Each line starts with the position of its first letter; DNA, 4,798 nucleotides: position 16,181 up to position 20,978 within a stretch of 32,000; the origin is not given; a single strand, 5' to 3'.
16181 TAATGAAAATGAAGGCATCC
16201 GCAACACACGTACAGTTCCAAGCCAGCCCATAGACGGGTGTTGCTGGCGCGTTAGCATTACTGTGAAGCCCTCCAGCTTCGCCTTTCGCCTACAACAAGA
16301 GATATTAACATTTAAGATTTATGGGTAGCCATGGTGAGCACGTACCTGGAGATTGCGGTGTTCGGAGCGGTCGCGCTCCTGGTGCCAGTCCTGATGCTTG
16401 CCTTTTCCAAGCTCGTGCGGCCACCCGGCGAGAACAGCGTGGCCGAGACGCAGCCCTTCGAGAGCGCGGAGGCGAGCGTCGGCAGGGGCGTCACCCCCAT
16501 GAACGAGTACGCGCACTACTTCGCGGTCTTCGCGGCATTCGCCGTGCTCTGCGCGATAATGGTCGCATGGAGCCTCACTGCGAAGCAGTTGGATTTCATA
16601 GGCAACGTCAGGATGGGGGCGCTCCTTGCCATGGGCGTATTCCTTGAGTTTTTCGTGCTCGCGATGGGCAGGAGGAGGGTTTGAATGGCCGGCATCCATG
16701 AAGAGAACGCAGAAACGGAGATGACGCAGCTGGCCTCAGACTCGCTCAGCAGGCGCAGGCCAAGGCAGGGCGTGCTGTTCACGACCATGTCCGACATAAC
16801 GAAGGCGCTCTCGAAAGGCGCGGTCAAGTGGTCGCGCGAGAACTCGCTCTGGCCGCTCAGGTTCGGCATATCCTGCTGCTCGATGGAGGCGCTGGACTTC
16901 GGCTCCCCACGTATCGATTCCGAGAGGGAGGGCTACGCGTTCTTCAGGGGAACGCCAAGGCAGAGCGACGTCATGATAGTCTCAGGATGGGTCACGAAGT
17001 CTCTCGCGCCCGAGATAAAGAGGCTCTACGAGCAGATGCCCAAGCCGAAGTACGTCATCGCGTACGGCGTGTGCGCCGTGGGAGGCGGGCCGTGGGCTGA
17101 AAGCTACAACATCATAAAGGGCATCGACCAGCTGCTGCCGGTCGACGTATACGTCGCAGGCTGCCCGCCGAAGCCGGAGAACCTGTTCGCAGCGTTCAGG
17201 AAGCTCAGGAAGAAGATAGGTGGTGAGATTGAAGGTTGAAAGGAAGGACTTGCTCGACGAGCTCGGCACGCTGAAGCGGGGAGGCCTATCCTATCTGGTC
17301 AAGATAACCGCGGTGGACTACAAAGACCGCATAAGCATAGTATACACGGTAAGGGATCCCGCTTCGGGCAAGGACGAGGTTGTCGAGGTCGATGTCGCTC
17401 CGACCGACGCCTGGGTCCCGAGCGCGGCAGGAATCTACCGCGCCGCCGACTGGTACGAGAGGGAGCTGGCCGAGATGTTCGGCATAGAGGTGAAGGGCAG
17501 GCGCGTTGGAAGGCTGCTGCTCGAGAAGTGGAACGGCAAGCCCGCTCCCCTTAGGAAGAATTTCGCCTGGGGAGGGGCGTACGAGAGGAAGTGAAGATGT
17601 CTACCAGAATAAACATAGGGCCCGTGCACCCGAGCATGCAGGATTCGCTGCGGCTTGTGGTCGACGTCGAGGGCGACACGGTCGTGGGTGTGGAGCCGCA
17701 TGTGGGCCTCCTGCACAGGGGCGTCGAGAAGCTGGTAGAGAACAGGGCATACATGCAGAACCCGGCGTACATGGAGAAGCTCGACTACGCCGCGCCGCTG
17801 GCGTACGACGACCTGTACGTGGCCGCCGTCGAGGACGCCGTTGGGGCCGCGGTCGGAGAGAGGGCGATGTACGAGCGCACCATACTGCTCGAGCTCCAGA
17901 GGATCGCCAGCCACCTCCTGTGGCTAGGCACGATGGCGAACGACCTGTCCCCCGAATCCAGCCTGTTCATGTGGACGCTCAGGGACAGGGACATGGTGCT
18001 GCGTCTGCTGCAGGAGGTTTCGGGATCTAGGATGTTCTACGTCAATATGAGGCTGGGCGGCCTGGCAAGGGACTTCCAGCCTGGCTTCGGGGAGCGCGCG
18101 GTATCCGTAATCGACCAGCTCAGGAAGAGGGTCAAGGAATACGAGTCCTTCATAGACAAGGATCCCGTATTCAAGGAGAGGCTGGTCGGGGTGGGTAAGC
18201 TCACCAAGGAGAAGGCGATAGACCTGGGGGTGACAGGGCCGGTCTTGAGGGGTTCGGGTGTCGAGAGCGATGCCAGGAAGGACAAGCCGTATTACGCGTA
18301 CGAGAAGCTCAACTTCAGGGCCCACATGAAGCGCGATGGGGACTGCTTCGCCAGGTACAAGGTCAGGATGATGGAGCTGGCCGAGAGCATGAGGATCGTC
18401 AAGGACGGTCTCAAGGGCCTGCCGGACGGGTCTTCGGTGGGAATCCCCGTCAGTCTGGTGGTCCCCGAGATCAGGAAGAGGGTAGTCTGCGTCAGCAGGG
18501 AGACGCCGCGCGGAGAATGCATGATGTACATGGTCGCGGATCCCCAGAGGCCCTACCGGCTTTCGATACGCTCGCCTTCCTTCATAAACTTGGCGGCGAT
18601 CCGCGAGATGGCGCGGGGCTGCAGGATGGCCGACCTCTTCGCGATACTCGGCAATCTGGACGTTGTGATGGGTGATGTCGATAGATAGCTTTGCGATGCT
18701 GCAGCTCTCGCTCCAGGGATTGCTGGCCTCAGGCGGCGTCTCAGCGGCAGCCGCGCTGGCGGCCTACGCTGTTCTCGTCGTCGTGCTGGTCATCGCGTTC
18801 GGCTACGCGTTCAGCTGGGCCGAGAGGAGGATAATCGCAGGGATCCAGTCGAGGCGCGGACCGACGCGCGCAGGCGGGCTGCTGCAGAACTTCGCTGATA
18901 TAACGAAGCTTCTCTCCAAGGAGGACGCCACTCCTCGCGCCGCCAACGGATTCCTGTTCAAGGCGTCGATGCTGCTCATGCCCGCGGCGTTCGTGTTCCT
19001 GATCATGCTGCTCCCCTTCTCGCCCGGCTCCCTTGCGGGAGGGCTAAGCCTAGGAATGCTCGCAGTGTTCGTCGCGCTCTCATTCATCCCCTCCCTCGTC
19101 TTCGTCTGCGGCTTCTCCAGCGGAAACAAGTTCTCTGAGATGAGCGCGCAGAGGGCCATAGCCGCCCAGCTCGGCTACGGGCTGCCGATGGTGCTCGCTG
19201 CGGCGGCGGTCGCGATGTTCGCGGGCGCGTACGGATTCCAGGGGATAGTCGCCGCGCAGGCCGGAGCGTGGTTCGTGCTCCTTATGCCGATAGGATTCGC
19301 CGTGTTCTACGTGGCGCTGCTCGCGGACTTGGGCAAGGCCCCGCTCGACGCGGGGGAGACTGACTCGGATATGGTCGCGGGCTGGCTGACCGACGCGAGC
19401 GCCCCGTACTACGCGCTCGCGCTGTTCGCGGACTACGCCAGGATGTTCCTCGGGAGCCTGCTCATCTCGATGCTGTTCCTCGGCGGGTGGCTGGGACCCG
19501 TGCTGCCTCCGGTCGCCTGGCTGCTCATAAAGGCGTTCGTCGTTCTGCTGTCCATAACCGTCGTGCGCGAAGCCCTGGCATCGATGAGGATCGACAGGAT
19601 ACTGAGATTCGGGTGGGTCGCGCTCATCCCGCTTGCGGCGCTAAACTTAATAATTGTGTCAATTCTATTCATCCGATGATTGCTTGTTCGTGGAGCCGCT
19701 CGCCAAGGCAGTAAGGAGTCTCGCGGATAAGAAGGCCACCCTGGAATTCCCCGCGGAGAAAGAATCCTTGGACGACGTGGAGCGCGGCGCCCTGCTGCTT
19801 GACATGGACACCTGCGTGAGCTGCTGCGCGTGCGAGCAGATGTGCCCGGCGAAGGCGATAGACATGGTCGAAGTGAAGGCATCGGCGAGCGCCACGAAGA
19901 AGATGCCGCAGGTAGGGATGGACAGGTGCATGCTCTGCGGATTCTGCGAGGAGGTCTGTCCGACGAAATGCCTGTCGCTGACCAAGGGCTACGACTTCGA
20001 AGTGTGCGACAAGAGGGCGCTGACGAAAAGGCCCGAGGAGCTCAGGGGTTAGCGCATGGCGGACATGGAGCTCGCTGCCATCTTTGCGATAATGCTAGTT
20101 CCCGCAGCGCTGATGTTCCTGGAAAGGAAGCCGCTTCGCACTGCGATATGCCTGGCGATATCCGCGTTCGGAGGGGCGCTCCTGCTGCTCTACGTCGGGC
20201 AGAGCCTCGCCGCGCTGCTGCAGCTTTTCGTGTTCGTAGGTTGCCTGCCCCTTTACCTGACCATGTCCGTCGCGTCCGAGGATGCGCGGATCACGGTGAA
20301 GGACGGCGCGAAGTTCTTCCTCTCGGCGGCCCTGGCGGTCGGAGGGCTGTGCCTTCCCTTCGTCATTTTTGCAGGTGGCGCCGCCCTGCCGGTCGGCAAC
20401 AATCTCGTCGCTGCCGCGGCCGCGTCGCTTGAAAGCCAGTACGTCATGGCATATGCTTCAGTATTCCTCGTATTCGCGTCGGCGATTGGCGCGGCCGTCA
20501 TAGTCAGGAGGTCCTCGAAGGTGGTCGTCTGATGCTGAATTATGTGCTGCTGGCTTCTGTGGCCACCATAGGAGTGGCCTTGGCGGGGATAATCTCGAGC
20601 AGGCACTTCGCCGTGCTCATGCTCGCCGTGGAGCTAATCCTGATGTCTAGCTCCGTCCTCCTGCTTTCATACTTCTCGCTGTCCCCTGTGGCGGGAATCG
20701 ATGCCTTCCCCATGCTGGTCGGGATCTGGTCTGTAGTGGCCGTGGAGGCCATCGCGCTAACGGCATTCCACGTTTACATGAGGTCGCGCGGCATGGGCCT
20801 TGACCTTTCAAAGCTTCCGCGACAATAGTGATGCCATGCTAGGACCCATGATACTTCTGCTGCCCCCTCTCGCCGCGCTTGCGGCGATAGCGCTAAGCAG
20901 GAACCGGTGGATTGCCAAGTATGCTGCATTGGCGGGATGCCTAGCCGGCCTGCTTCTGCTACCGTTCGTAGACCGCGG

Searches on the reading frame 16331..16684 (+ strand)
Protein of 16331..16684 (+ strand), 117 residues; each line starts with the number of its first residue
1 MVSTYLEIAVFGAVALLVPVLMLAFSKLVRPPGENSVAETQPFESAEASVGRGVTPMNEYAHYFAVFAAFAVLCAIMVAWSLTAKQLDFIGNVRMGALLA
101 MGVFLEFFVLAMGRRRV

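Call 3: search_protein_families(library=pfam, proteins=[window:16331-16684:+], max_evalue=0.1)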
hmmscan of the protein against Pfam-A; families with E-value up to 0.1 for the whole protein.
window:16331-16684:+ (117 aa): 1 family
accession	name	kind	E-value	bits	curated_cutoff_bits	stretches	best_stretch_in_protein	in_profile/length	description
PF00507.24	Oxidored_q4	-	3.6e-06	27.5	23.3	1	20-111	2-87/99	NADH-ubiquinone/plastoquinone oxidoreductase, chain 3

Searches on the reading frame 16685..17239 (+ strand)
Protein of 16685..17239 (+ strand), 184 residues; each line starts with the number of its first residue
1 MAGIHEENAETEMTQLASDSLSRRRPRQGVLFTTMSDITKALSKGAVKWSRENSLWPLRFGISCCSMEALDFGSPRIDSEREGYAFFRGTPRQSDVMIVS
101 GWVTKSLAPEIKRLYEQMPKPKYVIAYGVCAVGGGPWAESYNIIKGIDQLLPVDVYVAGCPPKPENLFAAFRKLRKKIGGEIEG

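Call 3: search_protein_families(library=pfam, proteins=[window:16685-17239:+], max_evalue=0.1)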
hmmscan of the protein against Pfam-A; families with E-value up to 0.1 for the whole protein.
window:16685-17239:+ (184 aa): 1 family
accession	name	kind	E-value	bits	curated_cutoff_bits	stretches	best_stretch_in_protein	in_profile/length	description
PF01058.29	Oxidored_q6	-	1.8e-26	92.8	27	1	64-173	3-127/128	NADH ubiquinone oxidoreductase, 20 Kd subunit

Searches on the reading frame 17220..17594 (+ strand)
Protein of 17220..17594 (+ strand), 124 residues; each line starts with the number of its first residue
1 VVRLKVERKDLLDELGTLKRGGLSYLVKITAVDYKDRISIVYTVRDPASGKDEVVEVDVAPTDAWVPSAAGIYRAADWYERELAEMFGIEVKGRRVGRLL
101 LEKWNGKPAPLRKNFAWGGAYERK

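Call 3: search_protein_families(library=pfam, proteins=[window:17220-17594:+], max_evalue=0.1)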
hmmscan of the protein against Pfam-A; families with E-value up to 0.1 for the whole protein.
window:17220-17594:+ (124 aa): 2 families
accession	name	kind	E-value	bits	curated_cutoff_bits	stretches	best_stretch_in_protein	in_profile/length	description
PF00329.25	Complex1_30kDa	-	2.7e-22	80.1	22.5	1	5-119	2-122/124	Respiratory-chain NADH dehydrogenase, 30 Kd subunit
PF16255.11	Lipase_GDSL_lke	-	0.04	13.7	29.2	1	31-84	75-125/203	GDSL-like Lipase/Acylhydrolase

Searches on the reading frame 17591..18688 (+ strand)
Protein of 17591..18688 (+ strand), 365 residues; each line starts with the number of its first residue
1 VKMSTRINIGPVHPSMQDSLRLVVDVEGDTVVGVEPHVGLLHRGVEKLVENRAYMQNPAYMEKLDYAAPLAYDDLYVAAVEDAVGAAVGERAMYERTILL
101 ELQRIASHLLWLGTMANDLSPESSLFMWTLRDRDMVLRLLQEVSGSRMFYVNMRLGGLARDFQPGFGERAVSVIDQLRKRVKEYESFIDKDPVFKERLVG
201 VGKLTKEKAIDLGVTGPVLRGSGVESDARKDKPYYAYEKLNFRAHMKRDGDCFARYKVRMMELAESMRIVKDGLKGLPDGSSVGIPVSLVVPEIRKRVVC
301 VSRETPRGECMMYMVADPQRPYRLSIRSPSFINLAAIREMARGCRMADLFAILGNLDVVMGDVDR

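Call 3: search_protein_families(library=pfam, proteins=[window:17591-18688:+], max_evalue=0.1)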
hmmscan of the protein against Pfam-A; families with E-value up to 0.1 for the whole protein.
window:17591-18688:+ (365 aa): 1 family
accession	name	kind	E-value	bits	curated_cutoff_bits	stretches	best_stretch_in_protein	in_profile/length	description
PF00346.24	Complex1_49kDa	-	2.8e-75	253.3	24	2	124-282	6-164/271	Respiratory-chain NADH dehydrogenase, 49 Kd subunit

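Call 60: find_homologous_proteins(query=window:17591-18685:+, max_evalue=1e-80)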
Query window:17591-18685:+ (365 aa): 813 proteins with E <= 1e-80 among 8000 candidates; the best 120 are listed.
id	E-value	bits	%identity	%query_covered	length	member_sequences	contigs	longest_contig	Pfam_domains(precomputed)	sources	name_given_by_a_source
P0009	8.5e-238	806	100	99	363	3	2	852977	PF00346.25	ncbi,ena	-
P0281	1.3e-183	628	78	99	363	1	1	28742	PF00346.25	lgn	-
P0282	1.4e-173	595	71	99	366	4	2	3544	PF00346.25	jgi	-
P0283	5.6e-173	593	70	99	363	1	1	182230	PF00346.25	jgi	jgi:NADH-quinone oxidoreductase subunit D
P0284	2.0e-171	588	71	99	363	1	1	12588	PF00346.25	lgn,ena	-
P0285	4.1e-167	574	69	99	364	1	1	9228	PF00346.25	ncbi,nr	ncbi:F(420)H(2) dehydrogenase subunit D [uncultured archaeon]|nr:F(420)H(2) dehydrogenase subunit D 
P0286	1.8e-166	572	67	99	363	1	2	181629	PF00346.25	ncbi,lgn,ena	-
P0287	1.1e-165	569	68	99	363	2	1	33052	PF00346.25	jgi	jgi:NADH:ubiquinone oxidoreductase subunit D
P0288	1.6e-165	569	66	99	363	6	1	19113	PF00346.25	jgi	jgi:NADH-quinone oxidoreductase subunit D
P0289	2.0e-165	568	67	99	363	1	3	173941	PF00346.25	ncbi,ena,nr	ncbi:MAG: NADH-quinone oxidoreductase subunit D [Candidatus Micrarchaeota archaeon]|nr:NADH-quinone 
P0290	5.8e-165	567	67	99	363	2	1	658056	PF00346.25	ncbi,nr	ncbi:MAG: NADH-quinone oxidoreductase subunit D [Candidatus Micrarchaeota archaeon]|nr:NADH-quinone 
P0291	1.7e-162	559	66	99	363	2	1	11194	PF00346.25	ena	-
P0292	2.2e-162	558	66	99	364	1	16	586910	PF00346.25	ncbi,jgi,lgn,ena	jgi:NADH-quinone oxidoreductase subunit D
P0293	2.3e-162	558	67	99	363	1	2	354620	PF00346.25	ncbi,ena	-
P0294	2.5e-162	558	65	99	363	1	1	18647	PF00346.25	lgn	-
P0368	6.2e-145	501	61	99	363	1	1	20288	PF00346.25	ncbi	ncbi:MAG: hypothetical protein QXL16_00695 [Candidatus Micrarchaeaceae archaeon]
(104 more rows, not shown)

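Call 62: find_encoding_contigs(protein=P0287, flank=10000, max_places=1)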
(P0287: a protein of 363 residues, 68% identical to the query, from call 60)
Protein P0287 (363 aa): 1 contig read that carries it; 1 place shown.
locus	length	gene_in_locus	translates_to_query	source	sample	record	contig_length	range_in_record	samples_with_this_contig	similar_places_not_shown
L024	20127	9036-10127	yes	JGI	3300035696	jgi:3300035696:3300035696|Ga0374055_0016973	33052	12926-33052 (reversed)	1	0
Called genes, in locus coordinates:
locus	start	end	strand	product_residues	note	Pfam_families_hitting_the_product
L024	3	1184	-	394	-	?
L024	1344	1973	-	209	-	-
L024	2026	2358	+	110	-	PF04032:Rpr2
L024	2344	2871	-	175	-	PF01965:DJ-1_PfpI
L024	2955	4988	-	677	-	-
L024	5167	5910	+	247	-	PF00705:PCNA_N, PF02747:PCNA_C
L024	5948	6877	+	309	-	PF18689:PriX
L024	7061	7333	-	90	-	-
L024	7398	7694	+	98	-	PF22277:EncFtn-like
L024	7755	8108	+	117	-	PF00507:Oxidored_q4 (weak)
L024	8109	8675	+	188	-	PF01058:Oxidored_q6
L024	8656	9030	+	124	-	PF00329:Complex1_30kDa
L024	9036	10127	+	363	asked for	PF00346:Complex1_49kDa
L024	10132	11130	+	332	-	PF00146:NADHdh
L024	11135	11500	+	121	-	PF13183:Fer4_8 (faint), PF13534:Fer4_17 (faint), PF12797:Fer4_2 (faint), PF00037:Fer4 (weak), PF13237:Fer4_10 (weak), PF14697:Fer4_21 (weak), PF12838:Fer4_7, PF13187:Fer4_9 (weak), +2 more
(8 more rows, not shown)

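Call 63: find_encoding_contigs(protein=P0368, flank=10000, max_places=1)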
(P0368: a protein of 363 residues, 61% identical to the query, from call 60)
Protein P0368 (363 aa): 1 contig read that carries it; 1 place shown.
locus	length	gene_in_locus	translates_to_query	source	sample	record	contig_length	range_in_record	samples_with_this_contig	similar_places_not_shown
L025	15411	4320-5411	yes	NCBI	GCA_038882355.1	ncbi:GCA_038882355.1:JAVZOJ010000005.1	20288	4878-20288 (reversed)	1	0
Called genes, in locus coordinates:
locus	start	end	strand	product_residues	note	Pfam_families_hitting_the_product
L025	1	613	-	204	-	PF01867:Cas_Cas1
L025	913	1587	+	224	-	PF00753:Lactamase_B, PF13483:Lactamase_B_3, PF12706:Lactamase_B_2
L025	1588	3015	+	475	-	PF01406:tRNA-synt_1e, PF09334:tRNA-synt_1g, PF00133:tRNA-synt_1, PF09190:DALR_2 (weak)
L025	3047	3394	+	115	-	PF00507:Oxidored_q4 (faint)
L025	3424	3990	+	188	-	PF01058:Oxidored_q6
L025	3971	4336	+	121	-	PF00329:Complex1_30kDa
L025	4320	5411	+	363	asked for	PF00346:Complex1_49kDa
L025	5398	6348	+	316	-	PF00146:NADHdh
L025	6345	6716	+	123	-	PF13183:Fer4_8 (faint), PF13534:Fer4_17 (faint), PF00037:Fer4 (faint), PF12797:Fer4_2 (faint), PF13237:Fer4_10, PF14697:Fer4_21, PF12838:Fer4_7, PF13187:Fer4_9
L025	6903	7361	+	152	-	PF00499:Oxidored_q3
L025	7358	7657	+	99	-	PF00420:Oxidored_q2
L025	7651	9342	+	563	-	PF00361:Proton_antipo_M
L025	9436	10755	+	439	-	PF00361:Proton_antipo_M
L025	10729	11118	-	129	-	-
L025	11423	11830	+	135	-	PF01873:eIF-5_eIF-2B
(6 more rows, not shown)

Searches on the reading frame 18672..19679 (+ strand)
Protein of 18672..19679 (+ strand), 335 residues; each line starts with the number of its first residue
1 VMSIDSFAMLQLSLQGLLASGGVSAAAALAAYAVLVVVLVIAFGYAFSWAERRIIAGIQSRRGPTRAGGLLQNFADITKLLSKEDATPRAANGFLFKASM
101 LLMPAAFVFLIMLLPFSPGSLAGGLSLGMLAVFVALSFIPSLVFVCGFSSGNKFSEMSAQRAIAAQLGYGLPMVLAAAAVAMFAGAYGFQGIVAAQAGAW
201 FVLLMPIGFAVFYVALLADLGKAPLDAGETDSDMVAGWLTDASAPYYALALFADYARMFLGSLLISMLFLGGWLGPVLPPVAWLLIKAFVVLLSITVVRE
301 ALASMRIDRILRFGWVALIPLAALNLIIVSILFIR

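Call 3: search_protein_families(library=pfam, proteins=[window:18672-19679:+], max_evalue=0.1)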
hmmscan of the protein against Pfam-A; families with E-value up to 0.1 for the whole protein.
window:18672-19679:+ (335 aa): 1 family
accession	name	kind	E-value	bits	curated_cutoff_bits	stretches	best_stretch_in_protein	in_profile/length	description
PF00146.26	NADHdh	-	1.7e-73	248.1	27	1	33-329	4-297/298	NADH dehydrogenase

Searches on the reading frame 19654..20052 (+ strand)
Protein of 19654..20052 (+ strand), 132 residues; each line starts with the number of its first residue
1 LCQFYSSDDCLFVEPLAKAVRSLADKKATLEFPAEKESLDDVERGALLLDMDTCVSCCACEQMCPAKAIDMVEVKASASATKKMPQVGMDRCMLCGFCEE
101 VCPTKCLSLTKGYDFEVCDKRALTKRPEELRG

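Call 3: search_protein_families(library=pfam, proteins=[window:19654-20052:+], max_evalue=0.1)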
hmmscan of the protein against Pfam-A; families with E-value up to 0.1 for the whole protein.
window:19654-20052:+ (132 aa): 12 families
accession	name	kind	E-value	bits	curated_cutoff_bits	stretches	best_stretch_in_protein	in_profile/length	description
PF00037.32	Fer4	-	2.1e-11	43.6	21.1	2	87-107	3-23/24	4Fe-4S binding domain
PF12838.12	Fer4_7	-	4.8e-09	37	27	1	53-106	1-52/52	4Fe-4S dicluster domain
PF14697.11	Fer4_21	-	5.4e-08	33.3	35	1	49-108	3-58/59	4Fe-4S dicluster domain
PF12797.12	Fer4_2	-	5.4e-08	32.7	24.5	2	89-104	7-22/22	4Fe-4S binding domain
PF13237.11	Fer4_10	-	2.2e-06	27.9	25.5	1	48-103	3-53/53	4Fe-4S dicluster domain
PF13187.11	Fer4_9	-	8.4e-06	26.2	27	1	54-106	2-51/52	4Fe-4S dicluster domain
PF13484.11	Fer4_16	-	1e-05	26.7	30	2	53-77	1-27/66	4Fe-4S double cluster binding domain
PF13183.11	Fer4_8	-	0.00035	21.5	27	2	51-105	2-67/68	4Fe-4S dicluster domain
PF25160.1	LdpA_Fe-S-bd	-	0.00051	20.2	27.6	1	59-107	8-43/49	LdpA Fe-S cluster-binding domain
PF13534.11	Fer4_17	-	0.00068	20.6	22.2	0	54-104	2-58/61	4Fe-4S dicluster domain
PF12837.12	Fer4_6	-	0.024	15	25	1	86-105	3-22/24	4Fe-4S binding domain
PF13746.11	Fer4_18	-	0.076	13.7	27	1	78-116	47-84/114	4Fe-4S dicluster domain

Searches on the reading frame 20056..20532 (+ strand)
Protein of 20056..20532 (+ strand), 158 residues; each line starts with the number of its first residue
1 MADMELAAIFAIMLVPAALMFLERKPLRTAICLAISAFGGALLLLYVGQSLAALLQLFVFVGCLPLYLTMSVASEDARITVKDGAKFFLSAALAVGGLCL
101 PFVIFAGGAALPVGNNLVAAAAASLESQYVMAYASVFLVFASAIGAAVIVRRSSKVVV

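Call 3: search_protein_families(library=pfam, proteins=[window:20056-20532:+], max_evalue=0.1)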
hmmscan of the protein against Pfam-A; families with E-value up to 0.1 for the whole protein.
window:20056-20532:+ (158 aa): 1 family
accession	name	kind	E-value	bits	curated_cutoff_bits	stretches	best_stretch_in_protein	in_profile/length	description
PF00499.25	Oxidored_q3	-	8.1e-05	22.8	33.2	1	17-149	2-146/146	NADH-ubiquinone/plastoquinone oxidoreductase chain 6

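Call 6: search_protein_families(library=ncbifam, proteins=[window:20056-20532:+], max_evalue=1)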
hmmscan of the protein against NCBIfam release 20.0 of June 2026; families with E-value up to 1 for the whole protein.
window:20056-20532:+ (158 aa): 1 family
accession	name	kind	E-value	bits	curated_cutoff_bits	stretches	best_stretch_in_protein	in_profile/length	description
NF005164.0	PRK06638.1-4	equivalog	0.89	8.9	154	1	9-68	10-73/211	NADH-quinone oxidoreductase subunit J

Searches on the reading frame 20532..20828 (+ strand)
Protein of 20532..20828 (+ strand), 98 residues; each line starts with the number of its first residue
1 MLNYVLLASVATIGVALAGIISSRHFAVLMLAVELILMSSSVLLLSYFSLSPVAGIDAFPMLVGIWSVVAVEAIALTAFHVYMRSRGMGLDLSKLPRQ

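Call 3: search_protein_families(library=pfam, proteins=[window:20532-20828:+], max_evalue=0.1)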
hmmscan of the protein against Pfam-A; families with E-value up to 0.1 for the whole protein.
window:20532-20828:+ (98 aa): 0 families

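Call 6: search_protein_families(library=ncbifam, proteins=[window:20532-20828:+], max_evalue=1)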
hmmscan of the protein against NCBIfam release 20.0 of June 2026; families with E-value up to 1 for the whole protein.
window:20532-20828:+ (98 aa): 4 families
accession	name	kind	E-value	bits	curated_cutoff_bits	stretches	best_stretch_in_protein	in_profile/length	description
NF004323.0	PRK05715.1-5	equivalog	0.0081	16.4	89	1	4-87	8-90/102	NADH-quinone oxidoreductase subunit NuoK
NF040614.1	F420_dehyd_FpoK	exception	0.01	16.3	145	1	3-83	3-82/98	F420H2 dehydrogenase subunit FpoK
NF004322.0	PRK05715.1-4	equivalog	0.011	15.7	128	1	3-78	7-83/104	NADH-quinone oxidoreductase subunit NuoK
NF004320.0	PRK05715.1-2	equivalog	0.024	14.7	57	1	3-74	4-78/99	NADH-quinone oxidoreductase subunit NuoK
